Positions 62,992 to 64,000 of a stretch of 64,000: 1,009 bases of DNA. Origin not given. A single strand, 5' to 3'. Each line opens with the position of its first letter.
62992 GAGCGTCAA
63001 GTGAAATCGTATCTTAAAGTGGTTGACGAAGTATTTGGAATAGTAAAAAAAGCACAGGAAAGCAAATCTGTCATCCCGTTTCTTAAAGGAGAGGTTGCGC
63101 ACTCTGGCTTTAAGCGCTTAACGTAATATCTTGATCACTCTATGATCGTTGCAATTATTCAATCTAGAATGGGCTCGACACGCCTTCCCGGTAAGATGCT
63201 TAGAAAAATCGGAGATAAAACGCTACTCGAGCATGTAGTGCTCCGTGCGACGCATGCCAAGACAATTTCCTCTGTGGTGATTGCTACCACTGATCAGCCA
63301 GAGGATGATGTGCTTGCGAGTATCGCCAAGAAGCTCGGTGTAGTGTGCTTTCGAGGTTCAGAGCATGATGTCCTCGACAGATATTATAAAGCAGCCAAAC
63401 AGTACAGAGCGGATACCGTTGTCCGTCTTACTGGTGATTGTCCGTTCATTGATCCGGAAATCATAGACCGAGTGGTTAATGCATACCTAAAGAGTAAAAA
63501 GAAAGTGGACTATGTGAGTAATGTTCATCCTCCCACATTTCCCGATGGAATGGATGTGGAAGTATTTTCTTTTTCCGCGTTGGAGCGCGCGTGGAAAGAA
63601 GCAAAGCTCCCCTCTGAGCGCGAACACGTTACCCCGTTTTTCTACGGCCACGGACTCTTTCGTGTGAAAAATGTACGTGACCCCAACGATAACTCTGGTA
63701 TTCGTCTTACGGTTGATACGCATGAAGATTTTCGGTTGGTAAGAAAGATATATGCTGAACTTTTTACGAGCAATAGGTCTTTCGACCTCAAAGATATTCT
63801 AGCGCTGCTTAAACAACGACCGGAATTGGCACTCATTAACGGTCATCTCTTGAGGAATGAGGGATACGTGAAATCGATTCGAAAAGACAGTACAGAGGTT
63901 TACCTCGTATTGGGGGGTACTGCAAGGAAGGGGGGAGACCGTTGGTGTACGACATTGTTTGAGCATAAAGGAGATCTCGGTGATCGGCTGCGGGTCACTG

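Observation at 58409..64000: Start of a second, pseudaminic-type module with a non-canonical oxidoreductase + class-III aminotransferase pair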

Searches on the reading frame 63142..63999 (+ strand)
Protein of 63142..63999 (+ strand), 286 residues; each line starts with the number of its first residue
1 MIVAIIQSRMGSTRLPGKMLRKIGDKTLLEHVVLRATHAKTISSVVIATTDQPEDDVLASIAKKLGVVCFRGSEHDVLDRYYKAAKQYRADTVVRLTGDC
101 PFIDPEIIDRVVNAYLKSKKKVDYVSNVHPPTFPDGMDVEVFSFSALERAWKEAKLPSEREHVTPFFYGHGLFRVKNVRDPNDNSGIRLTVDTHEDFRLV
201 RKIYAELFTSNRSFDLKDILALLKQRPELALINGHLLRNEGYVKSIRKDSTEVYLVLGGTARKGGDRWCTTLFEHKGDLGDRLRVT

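Call 8: search_protein_families(library=pfam, proteins=[window:63142-63999:+])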
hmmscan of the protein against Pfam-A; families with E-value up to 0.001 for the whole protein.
window:63142-63999:+ (286 aa): 2 families
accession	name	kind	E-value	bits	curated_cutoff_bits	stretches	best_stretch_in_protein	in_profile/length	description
PF02348.25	CTP_transf_3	-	4e-38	131.8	22.6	1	3-222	1-205/217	Cytidylyltransferase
PF12804.13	NTP_transf_3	-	5.9e-11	43.2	27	1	8-125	10-121/160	MobA-like NTP transferase domain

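Call 9: search_protein_families(library=ncbifam, proteins=[window:63142-63999:+], max_evalue=0.00001)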
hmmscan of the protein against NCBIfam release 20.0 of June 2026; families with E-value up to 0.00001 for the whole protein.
window:63142-63999:+ (286 aa): 7 families
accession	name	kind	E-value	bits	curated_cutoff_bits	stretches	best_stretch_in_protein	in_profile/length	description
NF003952.0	PRK05450.1-5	subfamily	9.2e-23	80.7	193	1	2-123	3-123/250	3-deoxy-manno-octulosonate cytidylyltransferase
NF009905.0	PRK13368.1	subfamily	1.9e-22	79.8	255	1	2-119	3-118/243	3-deoxy-manno-octulosonate cytidylyltransferase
NF003948.0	PRK05450.1-1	equivalog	1.2e-18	67.2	281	1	3-118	7-122/248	3-deoxy-manno-octulosonate cytidylyltransferase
NF003950.0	PRK05450.1-3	subfamily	5.2e-17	62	234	1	3-126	4-127/248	3-deoxy-manno-octulosonate cytidylyltransferase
TIGR00466.1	kdsB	equivalog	2.5e-11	43.5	155.2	1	3-117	4-118/241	3-deoxy-manno-octulosonate cytidylyltransferase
TIGR03310.1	matur_MocA_YgfJ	equivalog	5e-08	33.1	186.45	1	8-122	11-122/188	molybdenum cofactor cytidylyltransferase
NF001457.0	PRK00317.1-3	equivalog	1.1e-07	31.5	164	1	18-125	19-122/200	molybdenum cofactor guanylyltransferase MobA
